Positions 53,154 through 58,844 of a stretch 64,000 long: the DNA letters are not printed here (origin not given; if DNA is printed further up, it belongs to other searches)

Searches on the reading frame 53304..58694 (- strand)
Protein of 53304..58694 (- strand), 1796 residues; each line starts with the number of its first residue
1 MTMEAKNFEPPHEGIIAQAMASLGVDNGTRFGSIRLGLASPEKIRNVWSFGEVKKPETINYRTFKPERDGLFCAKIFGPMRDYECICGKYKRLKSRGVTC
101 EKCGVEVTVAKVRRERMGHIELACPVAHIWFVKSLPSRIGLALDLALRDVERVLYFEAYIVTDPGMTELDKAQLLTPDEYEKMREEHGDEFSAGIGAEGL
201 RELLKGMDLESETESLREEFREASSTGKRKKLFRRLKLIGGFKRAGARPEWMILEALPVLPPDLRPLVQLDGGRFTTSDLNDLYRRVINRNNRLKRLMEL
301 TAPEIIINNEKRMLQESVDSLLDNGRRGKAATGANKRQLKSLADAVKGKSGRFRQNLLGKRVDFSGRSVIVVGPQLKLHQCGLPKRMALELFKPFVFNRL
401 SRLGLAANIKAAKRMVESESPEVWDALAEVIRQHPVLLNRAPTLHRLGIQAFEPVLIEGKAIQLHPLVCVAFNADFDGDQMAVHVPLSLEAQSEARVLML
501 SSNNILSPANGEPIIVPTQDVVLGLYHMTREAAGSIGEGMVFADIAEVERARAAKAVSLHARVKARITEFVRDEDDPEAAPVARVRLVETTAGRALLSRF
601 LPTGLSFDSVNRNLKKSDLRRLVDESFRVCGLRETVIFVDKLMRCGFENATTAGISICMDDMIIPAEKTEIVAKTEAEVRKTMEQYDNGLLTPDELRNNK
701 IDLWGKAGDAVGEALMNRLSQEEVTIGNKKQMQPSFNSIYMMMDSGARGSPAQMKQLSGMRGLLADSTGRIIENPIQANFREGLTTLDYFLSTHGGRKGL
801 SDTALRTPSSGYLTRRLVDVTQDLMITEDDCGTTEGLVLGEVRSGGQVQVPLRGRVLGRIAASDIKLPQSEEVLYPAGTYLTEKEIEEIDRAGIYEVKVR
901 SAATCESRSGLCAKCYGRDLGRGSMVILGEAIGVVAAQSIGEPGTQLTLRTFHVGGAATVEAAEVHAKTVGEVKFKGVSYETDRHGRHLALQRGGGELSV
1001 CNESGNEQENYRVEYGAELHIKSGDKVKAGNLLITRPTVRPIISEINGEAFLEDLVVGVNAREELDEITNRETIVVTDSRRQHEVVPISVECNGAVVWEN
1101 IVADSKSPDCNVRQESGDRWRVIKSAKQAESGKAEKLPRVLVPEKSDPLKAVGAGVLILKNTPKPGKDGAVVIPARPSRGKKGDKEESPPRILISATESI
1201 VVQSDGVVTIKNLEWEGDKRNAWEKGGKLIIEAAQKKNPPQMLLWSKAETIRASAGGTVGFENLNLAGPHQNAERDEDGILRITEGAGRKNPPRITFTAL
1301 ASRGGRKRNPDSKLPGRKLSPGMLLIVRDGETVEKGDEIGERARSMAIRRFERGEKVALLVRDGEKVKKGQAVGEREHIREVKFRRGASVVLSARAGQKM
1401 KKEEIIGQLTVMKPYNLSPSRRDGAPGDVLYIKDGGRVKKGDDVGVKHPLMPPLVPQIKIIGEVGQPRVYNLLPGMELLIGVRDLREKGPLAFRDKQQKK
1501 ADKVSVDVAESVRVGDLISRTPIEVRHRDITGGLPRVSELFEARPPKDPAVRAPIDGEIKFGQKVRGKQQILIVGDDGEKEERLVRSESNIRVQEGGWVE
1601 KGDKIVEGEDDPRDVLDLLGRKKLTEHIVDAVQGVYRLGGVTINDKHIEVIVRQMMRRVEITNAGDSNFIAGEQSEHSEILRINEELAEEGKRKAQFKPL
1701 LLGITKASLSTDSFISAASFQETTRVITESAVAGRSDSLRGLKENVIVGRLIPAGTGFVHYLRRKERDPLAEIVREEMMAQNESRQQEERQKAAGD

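Call 78: search_solved_structures(query=window:53304-58694:-, max_evalue=1e-100, show_alignments=1)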
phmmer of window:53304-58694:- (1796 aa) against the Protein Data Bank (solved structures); distinct sequences matched with E-value up to 1e-100: 79 (the best 60 are shown).
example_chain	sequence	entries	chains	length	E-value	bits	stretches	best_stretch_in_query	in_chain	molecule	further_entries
7f0r_D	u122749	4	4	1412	0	1732.1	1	30-1080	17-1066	DNA-directed RNA polymerase subunit beta'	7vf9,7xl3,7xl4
7xya_D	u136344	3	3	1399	0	1732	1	30-1080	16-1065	DNA-directed RNA polymerase subunit beta'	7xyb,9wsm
6j9e_D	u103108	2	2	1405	0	1702.3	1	31-1082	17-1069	DNA-directed RNA polymerase subunit beta'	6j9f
9gdo_D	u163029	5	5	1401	0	1688.9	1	30-1079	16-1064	DNA-directed RNA polymerase subunit beta'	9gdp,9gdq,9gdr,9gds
6vyw_AE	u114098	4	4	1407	0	1674.1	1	30-1081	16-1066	DNA-directed RNA polymerase subunit beta'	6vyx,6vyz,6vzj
8eg7_J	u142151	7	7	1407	0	1673.1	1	30-1081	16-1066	DNA-directed RNA polymerase subunit beta'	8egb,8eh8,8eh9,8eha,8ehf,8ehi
8aby_D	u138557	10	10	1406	0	1673.1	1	30-1081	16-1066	DNA-directed RNA polymerase subunit beta'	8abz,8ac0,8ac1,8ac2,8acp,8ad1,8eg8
6n60_D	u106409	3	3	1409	0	1673.1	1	30-1081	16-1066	DNA-directed RNA polymerase subunit beta'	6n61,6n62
10ma_J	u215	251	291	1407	0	1673.1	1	30-1081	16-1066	DNA-directed RNA polymerase subunit beta' | Escherichia coli RNA polymerase beta' subunit | DNA-DIRECTED RNA POLYMERASE BETA'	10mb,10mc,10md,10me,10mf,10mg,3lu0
3iyd_D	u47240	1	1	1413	0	1673.1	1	30-1081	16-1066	DNA-directed RNA polymerase subunit beta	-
6xas_J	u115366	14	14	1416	0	1673.1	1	30-1081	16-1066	DNA-directed RNA polymerase subunit beta'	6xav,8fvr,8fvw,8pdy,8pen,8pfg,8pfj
6gov_Y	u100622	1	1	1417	0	1673.1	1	30-1081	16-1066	DNA-directed RNA polymerase subunit beta'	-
9gda_D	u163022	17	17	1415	0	1673.1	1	30-1081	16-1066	DNA-directed RNA polymerase subunit beta'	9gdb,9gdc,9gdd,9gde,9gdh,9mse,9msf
4jkr_D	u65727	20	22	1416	0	1673.1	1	30-1081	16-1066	DNA-DIRECTED RNA POLYMERASE SUBUNIT BETA'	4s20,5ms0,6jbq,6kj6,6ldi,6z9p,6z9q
6tqn_Y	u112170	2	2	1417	0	1673.1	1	30-1081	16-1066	DNA-directed RNA polymerase subunit beta'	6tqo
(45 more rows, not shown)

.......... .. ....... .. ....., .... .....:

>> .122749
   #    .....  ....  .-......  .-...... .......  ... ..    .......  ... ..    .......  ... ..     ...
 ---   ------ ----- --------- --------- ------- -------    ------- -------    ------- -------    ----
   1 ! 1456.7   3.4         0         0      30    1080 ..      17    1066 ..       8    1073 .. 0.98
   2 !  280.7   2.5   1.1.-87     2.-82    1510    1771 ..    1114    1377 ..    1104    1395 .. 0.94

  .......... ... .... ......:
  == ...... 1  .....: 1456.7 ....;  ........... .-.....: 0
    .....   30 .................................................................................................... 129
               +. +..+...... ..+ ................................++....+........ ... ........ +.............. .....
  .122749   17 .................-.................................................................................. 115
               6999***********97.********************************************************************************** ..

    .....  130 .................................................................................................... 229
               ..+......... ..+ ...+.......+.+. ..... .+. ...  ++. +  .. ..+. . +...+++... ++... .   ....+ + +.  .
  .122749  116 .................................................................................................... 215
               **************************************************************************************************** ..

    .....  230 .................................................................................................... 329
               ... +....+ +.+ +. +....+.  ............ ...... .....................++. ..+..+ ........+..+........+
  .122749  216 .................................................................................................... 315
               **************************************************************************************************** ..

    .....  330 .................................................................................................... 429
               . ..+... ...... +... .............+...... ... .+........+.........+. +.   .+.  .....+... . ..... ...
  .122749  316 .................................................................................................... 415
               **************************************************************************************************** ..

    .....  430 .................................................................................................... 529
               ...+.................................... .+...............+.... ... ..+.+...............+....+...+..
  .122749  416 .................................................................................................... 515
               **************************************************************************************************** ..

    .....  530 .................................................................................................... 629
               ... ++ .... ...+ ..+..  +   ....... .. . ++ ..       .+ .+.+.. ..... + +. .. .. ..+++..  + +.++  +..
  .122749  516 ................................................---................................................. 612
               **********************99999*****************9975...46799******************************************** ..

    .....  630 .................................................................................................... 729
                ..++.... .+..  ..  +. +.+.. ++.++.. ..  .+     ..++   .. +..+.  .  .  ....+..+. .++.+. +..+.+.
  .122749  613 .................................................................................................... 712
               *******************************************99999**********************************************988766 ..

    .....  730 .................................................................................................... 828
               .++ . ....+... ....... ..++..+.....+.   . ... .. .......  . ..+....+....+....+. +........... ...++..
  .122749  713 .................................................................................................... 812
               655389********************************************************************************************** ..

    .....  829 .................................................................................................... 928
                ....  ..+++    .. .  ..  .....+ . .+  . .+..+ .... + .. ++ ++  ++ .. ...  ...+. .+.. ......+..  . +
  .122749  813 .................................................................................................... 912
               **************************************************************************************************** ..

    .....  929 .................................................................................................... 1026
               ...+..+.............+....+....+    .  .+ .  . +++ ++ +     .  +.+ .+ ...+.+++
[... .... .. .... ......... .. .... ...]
